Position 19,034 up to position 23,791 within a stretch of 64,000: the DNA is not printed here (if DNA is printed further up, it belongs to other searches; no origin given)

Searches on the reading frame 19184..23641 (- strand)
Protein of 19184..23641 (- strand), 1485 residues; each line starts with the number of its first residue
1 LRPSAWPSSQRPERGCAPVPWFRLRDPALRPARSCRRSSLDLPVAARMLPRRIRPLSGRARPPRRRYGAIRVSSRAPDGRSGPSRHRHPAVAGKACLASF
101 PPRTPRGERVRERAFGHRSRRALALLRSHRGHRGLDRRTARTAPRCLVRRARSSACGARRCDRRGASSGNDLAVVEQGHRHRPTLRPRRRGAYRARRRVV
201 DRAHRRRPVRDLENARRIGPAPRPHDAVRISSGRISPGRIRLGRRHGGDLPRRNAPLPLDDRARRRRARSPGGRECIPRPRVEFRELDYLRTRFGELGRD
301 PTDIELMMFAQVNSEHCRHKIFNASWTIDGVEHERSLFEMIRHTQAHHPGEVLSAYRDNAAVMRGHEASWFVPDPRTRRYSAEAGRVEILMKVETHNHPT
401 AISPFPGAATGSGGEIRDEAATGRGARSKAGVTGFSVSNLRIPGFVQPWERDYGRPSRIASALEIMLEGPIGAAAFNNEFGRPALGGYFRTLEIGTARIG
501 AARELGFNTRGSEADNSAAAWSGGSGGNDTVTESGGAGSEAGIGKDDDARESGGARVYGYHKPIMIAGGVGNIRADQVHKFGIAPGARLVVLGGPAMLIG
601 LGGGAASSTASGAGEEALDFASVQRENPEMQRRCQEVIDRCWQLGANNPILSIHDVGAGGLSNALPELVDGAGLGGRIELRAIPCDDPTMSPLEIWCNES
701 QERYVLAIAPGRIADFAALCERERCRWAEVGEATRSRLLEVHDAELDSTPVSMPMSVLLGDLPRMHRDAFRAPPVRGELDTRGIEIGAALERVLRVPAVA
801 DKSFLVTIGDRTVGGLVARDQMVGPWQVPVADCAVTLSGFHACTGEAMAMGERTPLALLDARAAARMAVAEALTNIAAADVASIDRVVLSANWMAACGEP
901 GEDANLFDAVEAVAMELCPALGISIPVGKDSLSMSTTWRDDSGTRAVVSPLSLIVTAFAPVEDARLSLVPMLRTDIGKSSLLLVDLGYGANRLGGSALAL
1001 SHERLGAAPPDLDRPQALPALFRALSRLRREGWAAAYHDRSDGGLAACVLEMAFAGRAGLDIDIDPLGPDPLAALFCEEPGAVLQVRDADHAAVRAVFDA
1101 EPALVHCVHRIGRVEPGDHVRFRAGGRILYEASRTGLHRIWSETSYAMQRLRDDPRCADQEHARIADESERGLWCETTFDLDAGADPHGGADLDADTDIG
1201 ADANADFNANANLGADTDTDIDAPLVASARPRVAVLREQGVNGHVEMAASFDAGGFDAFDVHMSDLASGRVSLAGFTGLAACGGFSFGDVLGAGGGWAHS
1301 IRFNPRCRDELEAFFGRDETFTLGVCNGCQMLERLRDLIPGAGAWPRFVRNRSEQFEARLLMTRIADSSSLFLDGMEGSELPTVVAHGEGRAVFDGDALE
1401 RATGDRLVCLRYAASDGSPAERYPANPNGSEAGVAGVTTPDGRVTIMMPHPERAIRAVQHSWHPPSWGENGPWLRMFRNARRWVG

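Call 30: search_protein_families(library=pfam, proteins=[window:19184-23641:-], max_evalue=0.00001)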
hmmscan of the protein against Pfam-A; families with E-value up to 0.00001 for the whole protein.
window:19184-23641:- (1485 aa): 4 families
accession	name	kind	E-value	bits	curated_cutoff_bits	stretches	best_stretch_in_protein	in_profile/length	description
PF13507.12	GATase_5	-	6.8e-102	340.4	27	1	1230-1484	1-260/260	CobB/CobQ-like glutamine amidotransferase domain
PF22689.1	FGAR-AT_PurM_N-like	-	4.7e-81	270.7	27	1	801-960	1-160/160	FGAR-AT PurM_N-like domain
PF02769.27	AIRS_C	-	9.5e-53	179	23.1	2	585-741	2-153/156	AIR synthase related protein, C-terminal domain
PF18072.6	FGAR-AT_linker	-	1.6e-16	61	26.6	1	285-320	15-50/50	Formylglycinamide ribonucleotide amidotransferase linker domain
